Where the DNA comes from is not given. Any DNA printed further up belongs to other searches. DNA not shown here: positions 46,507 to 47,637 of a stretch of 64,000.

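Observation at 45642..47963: AT-rich three-gene operon of unknown function whose products share an LDGDI motif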

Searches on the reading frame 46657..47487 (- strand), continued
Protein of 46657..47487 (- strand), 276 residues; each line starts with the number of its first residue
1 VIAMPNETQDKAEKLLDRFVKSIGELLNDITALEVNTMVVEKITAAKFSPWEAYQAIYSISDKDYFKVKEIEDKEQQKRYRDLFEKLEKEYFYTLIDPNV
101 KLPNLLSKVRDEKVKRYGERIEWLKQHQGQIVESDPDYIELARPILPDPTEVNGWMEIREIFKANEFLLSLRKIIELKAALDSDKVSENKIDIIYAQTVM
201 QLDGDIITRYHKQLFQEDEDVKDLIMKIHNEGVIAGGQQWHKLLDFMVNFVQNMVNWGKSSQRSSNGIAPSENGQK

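Call 71: search_dna_similar(query=window:46657-47478:-, collection=plasmids, mode=protein, max_evalue=0.001, max_rows=10)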
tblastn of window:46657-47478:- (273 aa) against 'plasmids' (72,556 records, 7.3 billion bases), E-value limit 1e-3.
No match.

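Call 76: search_protein_families(library=pfam, alignment_id=A3, max_evalue=1)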
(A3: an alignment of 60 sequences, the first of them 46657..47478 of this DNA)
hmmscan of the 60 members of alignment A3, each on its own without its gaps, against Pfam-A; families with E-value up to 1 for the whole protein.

A. member 1, window:46657-47478:- (273 aa): 2 families
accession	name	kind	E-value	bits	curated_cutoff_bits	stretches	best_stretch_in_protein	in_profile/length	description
PF03224.20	V-ATPase_H_N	-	0.001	19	25.7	1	47-114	16-76/314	V-ATPase subunit H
PF07400.16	IL11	-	0.027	14.5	25.8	0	96-131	59-93/170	Interleukin 11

B. families by the number of members that match (of 60 scanned): 59 families (the first 25 are shown)
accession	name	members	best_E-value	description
PF20675.2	MPH2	5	0.032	Maintenance of Photosystem II under High light 2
PF25600.1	TRIM_CC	3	0.0038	TRIM protein coiled-coil region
PF09524.15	Phg_2220_C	3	0.0061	Conserved phage C-terminus (Phg_2220_C)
PF05979.17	DUF896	3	0.016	Bacterial protein of unknown function (DUF896)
PF20669.3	Exo70_N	3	0.075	Exocyst complex component Exo70 N-terminal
PF07697.16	7TMR-HDED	2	0.0065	7TM-HD extracellular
PF04453.20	LptD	2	0.025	LPS transport system D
PF07400.16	IL11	2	0.027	Interleukin 11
PF23854.1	DUF7217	2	0.032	Domain of unknown function (DUF7217)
PF06812.17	ImpA_N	2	0.062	ImpA, N-terminal, type VI secretion system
PF09893.14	DUF2120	2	0.066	Uncharacterized protein conserved in archaea (DUF2120)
PF06619.16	DUF1149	2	0.094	Protein of unknown function (DUF1149)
PF19117.5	Mim2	2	0.12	Mitochondrial import 2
PF12627.12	PolyA_pol_RNAbd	2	0.14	Probable RNA and SrmB- binding site of polymerase A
PF03224.20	V-ATPase_H_N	1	0.001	V-ATPase subunit H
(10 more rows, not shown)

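Call 80: find_encoding_contigs(protein=P0005, flank=7000, max_places=1)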
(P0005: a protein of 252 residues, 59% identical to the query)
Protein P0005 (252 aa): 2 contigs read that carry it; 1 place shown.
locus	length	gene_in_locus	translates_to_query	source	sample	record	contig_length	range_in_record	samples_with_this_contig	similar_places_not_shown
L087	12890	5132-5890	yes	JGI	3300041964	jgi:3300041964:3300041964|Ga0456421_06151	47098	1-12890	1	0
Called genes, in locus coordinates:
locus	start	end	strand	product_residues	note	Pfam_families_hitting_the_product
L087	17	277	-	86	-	PF13358:DDE_3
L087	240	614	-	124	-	PF13358:DDE_3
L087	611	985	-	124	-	PF01710:HTH_Tnp_IS630 (weak)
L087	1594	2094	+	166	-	PF13551:HTH_29 (weak), PF13565:HTH_32, PF13592:HTH_33 (weak)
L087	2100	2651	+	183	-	PF13358:DDE_3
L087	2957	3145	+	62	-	PF11860:Muramidase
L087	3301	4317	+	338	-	PF11860:Muramidase, PF08291:Peptidase_M15_3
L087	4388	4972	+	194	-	-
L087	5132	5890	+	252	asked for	-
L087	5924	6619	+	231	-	-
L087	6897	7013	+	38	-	-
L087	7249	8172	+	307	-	-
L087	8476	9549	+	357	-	PF00199:Catalase (faint)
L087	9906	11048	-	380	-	PF02541:Ppx-GppA, PF21447:Ppx-GppA_III, PF01966:HD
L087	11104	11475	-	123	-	PF02541:Ppx-GppA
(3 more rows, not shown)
